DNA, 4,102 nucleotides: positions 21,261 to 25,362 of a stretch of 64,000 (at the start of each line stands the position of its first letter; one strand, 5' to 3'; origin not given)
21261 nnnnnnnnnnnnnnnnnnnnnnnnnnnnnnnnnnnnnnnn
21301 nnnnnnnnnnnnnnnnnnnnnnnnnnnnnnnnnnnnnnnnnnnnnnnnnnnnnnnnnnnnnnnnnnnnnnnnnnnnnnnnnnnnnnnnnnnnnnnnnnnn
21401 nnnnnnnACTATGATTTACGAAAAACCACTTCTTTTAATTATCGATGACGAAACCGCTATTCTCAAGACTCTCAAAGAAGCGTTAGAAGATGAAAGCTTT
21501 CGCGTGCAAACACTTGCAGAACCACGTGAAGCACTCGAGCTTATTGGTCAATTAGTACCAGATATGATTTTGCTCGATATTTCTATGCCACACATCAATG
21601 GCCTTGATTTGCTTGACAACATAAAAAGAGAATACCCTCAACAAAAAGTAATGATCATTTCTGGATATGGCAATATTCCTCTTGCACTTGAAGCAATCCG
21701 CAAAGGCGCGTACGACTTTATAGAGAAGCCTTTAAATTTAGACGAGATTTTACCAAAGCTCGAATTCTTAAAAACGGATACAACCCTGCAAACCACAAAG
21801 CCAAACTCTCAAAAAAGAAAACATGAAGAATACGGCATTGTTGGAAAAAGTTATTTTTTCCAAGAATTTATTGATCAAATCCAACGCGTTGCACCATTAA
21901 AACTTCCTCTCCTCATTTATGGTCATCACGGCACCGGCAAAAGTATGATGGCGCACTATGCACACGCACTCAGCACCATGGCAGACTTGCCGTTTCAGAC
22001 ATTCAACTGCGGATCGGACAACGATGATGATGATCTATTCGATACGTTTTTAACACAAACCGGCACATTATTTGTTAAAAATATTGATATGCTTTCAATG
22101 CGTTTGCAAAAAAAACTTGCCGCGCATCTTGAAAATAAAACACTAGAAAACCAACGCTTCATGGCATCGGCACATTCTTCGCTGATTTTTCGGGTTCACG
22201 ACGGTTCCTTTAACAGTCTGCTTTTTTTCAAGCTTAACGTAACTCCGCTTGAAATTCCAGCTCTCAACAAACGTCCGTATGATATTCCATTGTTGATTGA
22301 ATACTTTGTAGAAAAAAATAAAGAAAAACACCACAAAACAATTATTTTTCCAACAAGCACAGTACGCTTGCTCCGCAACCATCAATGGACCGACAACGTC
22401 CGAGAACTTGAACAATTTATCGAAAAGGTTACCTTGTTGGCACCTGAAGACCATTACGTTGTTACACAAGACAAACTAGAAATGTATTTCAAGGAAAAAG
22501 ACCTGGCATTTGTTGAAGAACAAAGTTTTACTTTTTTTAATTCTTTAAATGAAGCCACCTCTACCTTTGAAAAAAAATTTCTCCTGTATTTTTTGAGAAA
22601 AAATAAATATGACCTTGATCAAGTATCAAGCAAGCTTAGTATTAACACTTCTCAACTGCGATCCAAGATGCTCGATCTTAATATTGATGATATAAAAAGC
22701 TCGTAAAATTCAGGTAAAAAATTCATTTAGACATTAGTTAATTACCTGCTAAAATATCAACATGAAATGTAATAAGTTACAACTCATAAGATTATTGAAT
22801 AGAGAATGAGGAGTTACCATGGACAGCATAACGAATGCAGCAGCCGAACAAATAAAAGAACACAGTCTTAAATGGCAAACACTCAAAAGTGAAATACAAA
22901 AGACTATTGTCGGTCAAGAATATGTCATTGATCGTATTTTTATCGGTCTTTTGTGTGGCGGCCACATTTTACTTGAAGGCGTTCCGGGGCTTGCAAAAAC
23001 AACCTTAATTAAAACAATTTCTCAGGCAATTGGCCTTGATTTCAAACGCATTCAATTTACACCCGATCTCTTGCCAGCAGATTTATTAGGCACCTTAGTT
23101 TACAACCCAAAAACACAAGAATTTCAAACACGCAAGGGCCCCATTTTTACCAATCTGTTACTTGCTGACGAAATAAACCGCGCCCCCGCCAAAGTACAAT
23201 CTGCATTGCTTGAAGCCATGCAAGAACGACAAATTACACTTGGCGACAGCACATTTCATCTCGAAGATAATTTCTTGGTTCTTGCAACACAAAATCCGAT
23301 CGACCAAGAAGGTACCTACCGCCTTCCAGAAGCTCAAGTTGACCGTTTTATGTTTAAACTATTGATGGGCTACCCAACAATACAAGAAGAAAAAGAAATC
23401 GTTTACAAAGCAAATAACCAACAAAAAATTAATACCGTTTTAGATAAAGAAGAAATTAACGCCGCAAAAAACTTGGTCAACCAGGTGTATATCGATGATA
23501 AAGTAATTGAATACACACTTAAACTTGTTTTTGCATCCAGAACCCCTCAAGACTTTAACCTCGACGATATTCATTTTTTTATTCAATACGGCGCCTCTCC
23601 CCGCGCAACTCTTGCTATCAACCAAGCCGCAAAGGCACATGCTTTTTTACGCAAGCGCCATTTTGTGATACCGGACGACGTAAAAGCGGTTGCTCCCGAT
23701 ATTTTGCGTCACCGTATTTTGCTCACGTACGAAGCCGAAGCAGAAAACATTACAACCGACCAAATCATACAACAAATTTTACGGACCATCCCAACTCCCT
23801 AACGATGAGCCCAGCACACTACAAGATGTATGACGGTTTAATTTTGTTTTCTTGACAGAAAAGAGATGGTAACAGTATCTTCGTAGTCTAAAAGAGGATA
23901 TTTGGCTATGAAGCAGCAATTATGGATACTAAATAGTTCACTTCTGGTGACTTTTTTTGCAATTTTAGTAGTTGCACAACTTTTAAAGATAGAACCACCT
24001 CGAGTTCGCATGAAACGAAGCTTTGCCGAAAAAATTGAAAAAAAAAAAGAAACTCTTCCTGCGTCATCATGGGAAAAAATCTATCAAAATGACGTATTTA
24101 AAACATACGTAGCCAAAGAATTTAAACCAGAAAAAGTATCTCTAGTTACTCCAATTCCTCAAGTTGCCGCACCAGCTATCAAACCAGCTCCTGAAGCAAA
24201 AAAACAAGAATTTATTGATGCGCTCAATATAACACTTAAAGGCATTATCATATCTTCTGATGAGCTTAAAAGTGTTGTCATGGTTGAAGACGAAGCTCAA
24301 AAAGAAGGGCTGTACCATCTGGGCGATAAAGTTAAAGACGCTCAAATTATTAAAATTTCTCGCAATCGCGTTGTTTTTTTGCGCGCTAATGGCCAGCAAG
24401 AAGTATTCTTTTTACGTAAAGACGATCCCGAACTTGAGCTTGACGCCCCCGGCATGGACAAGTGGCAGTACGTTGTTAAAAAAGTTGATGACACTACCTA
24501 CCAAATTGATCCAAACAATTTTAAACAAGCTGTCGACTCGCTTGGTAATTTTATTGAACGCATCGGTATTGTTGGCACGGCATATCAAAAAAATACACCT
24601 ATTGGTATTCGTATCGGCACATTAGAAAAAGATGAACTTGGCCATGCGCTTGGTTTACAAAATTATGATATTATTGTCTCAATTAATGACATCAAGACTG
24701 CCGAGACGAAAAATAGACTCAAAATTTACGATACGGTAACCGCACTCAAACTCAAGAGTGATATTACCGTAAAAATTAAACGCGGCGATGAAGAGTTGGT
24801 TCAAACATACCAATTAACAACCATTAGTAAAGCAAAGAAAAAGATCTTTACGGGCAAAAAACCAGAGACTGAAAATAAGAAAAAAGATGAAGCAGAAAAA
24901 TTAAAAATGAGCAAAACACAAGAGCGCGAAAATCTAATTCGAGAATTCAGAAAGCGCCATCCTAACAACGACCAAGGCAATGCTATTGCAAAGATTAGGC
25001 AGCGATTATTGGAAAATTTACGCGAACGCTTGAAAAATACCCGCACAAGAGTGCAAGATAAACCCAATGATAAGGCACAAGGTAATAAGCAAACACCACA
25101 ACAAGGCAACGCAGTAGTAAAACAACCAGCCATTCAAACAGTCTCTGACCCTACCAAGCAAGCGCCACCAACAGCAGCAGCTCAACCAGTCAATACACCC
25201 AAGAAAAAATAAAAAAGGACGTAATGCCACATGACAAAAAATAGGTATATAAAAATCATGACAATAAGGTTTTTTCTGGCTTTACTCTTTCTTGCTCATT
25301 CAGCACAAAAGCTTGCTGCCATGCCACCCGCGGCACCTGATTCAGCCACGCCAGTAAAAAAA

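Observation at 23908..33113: T2SS/T4P-like operon with two diverged secretins bracketing the GspL/M-like genes and no ATPase, platform or pseudopilin genes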

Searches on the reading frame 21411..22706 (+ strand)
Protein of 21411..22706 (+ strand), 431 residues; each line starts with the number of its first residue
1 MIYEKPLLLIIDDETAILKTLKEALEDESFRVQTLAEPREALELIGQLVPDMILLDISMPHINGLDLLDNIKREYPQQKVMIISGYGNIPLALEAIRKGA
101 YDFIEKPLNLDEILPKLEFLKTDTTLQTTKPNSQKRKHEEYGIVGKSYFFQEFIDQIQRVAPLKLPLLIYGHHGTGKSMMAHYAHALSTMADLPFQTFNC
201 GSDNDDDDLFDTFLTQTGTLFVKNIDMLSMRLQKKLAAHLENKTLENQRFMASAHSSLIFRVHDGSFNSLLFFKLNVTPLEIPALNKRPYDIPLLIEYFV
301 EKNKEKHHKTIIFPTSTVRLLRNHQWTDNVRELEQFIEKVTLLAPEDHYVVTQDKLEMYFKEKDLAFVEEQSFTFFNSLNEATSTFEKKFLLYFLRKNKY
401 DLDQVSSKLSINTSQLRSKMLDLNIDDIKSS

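Call 3: search_protein_families(library=pfam, proteins=[window:21411-22706:+], max_evalue=0.01)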
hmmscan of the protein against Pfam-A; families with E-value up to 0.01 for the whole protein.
window:21411-22706:+ (431 aa): 8 families
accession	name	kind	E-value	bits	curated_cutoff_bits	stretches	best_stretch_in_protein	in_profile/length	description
PF00072.30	Response_reg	-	2.6e-29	102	30.2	1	9-116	2-109/111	Response regulator receiver domain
PF14532.12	Sigma54_activ_2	-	4.5e-20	72.7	25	1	144-285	1-138/138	Sigma-54 interaction domain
PF00158.32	Sigma54_activat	-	3.1e-17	63.2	20.2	2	143-203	1-61/168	Sigma-54 interaction domain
PF25601.1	AAA_lid_14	-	2.1e-15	56.8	27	1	287-364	2-78/87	AAA+ ATPase lid domain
PF00910.28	RNA_helicase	-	0.0012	19.8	21.5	0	168-217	2-51/105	RNA helicase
PF25201.1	nSTAND6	-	0.0047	17.4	27.7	0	166-216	20-70/148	Novel STAND NTPase 6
PF07728.20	AAA_5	-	0.0051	17.3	22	0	166-222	1-56/139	AAA domain (dynein-related subfamily)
PF13401.12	AAA_22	-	0.0062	17.3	27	0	166-237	7-80/130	AAA domain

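Call 37: search_protein_families(library=ncbifam, proteins=[window:21411-22706:+], max_evalue=0.01)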
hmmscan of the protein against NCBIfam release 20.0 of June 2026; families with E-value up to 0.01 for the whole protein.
window:21411-22706:+ (431 aa): 112 families (the best 25 are shown)
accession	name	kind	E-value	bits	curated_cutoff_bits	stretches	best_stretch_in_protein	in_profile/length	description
NF051870.1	NAssimRespRegNtrX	equivalog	2.1e-63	214.8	600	1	8-421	4-448/452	nitrogen assimilation response regulator NtrX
NF047793.1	ResRegPgtA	equivalog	4.7e-58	197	650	1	4-403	4-409/414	two-component system response regulator PgtA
TIGR01818.1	ntrC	equivalog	1.3e-56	192.4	558.6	2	9-200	2-193/463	nitrogen regulation protein NR(I)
NF007689.0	PRK10365.1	equivalog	2e-47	162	760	2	2-205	2-203/441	sigma-54-dependent response regulator transcription factor ZraR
TIGR02915.1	PEP_resp_reg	equivalog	1.7e-46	159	502.6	2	8-202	1-200/445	PEP-CTERM-box response regulator transcription factor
NF008469.0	PRK11361.1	equivalog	2e-46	158.6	714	2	8-201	7-203/461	acetoacetate metabolism transcriptional regulator AtoC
NF011695.0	PRK15115.1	equivalog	2.1e-46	158.6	763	1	7-402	8-415/445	two-component system response regulator GlrR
NF008176.1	PRK10923.1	equivalog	1.1e-43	149.6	620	2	7-201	5-198/469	nitrogen regulation protein NR(I)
NF041946.1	LuxO_transreg_Vib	equivalog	6.2e-41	140.7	800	2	13-202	4-194/463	quorum-sensing sigma-54 dependent transcriptional regulator LuxO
NF003451.0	PRK05022.1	equivalog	3.7e-35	121.6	476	2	215-420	283-505/512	nitric oxide reductase transcriptional regulator NorR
TIGR01817.1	nifA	equivalog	7.4e-34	117.4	528.85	2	216-350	290-434/534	nif-specific transcriptional activator NifA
NF049963.1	RespRegFlgRCampy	domain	4.6e-32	111.4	750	2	8-200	3-193/429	fla regulon two-component system response regulator FlgR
NF041552.1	TF_PrdR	equivalog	6.1e-31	107.4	795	2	214-420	359-573/577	sigma-54 dependent transcriptional regulator PrdR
NF038308.1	RNA_repair_RtcR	equivalog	5.5e-29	101.4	650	2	217-357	279-433/530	RNA repair transcriptional activator RtcR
NF050807.1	TransRegFlbDCaul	equivalog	1.3e-27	96.8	750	2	216-348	212-355/454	sigma-54-dependent transcriptional regulator FlbD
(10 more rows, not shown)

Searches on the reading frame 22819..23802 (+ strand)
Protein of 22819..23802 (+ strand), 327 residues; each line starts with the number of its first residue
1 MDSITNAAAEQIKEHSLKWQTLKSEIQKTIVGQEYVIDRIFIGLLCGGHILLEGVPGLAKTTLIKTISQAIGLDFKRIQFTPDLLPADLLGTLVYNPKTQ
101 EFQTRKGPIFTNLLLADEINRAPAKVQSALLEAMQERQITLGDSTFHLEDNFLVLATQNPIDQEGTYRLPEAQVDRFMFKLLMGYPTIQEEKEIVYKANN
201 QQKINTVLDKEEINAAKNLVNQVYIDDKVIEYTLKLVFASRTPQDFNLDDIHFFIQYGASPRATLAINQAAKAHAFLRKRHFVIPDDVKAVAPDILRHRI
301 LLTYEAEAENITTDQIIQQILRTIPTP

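Call 3: search_protein_families(library=pfam, proteins=[window:22819-23802:+], max_evalue=0.01)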
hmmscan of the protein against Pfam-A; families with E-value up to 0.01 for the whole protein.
window:22819-23802:+ (327 aa): 8 families
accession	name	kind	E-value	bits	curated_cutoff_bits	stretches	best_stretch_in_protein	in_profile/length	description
PF07726.17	AAA_3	-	1.1e-64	216.6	27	1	49-179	1-131/131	ATPase family associated with various cellular activities (AAA)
PF17863.7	AAA_lid_2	-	4.3e-24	84.5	22.7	1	255-320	9-74/74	AAA lid domain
PF07728.20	AAA_5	-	7.4e-15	55.6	22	1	49-177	1-139/139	AAA domain (dynein-related subfamily)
PF20030.5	bpMoxR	-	1.6e-12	47.3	27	1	21-213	5-195/205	MoxR domain in the MoxR-vWA-beta-propeller ternary systems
PF05496.18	RuvB_N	-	4.8e-06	26.9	27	1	49-140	35-114/159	Holliday junction DNA helicase RuvB P-loop domain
PF00493.29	MCM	-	9.5e-06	25.3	23.3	1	49-167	59-178/224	MCM P-loop domain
PF00004.35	AAA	-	4.4e-05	24.4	21.2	1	50-162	1-112/131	ATPase family associated with various cellular activities (AAA)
PF00158.32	Sigma54_activat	-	0.00058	20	20.2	1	113-163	96-147/168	Sigma-54 interaction domain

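Call 37: search_protein_families(library=ncbifam, proteins=[window:22819-23802:+], max_evalue=0.01)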
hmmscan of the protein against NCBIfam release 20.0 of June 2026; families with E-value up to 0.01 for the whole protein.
window:22819-23802:+ (327 aa): 7 families
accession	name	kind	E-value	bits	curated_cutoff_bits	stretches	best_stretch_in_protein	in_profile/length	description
TIGR02031.1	BchD-ChlD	equivalog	4.1e-10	39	499.55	1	112-308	93-279/608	magnesium chelatase ATPase subunit D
NF047784.1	MadB_ATPase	equivalog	1.2e-08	34.5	475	1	113-203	141-226/298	MadB family AAA-type ATPase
NF000868.0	PRK00080.1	equivalog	6.1e-06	25.4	282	1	48-141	52-133/330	Holliday junction branch migration DNA helicase RuvB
TIGR02442.1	Cob-chelat-sub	hypoth_equivalog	2.8e-05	22.7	779.45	1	210-301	236-311/641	putative cobaltochelatase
TIGR00635.1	ruvB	equivalog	5.4e-05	22.4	299.05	1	48-142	31-115/305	Holliday junction branch migration DNA helicase RuvB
NF010054.0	PRK13531.1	equivalog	5.7e-05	22.4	681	1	21-234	13-233/498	ATPase RavA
NF049963.1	RespRegFlgRCampy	domain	0.0073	15.2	750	1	114-162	232-281/429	fla regulon two-component system response regulator FlgR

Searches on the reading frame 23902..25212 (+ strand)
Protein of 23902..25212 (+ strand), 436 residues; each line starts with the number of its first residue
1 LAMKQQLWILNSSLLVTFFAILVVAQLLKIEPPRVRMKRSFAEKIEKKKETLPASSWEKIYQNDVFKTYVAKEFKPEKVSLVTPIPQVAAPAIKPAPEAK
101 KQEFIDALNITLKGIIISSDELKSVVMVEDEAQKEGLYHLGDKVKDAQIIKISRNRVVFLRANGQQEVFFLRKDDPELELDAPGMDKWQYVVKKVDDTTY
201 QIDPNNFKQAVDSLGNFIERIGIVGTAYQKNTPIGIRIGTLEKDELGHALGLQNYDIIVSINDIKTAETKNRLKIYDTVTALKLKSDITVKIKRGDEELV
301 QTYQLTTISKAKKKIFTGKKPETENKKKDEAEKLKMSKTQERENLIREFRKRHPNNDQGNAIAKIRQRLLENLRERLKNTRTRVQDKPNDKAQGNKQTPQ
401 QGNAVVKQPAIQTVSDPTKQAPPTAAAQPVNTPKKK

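Call 3: search_protein_families(library=pfam, proteins=[window:23902-25212:+], max_evalue=0.01)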
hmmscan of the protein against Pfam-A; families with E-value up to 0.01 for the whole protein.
window:23902-25212:+ (436 aa): 2 families
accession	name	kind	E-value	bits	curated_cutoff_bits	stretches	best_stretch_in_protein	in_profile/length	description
PF11356.14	T2SSC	-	2.1e-07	31.3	27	1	49-169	38-139/141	Type II secretion system protein C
PF13180.12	PDZ_2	-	0.0043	17.8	27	1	251-299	29-74/80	PDZ domain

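Call 37: search_protein_families(library=ncbifam, proteins=[window:23902-25212:+], max_evalue=0.01)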
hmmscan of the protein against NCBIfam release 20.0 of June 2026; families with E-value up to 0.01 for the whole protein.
window:23902-25212:+ (436 aa): 4 families
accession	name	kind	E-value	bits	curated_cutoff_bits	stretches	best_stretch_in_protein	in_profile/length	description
NF041515.1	GspC_delta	equivalog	7.3e-23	81.8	150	1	25-304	29-309/311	type II secretion system protein GspC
TIGR01713.1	typeII_sec_gspC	equivalog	6e-13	49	101.6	1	105-294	78-248/259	type II secretion system protein GspC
NF041616.1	T2SS_C_SYNERG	exception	0.00011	21.6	200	0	229-304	222-294/296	type II secretion system protein GspC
NF008147.1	PRK10898.1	equivalog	0.0024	17.1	408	0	229-300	274-342/352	outer membrane-stress sensor serine endopeptidase DegS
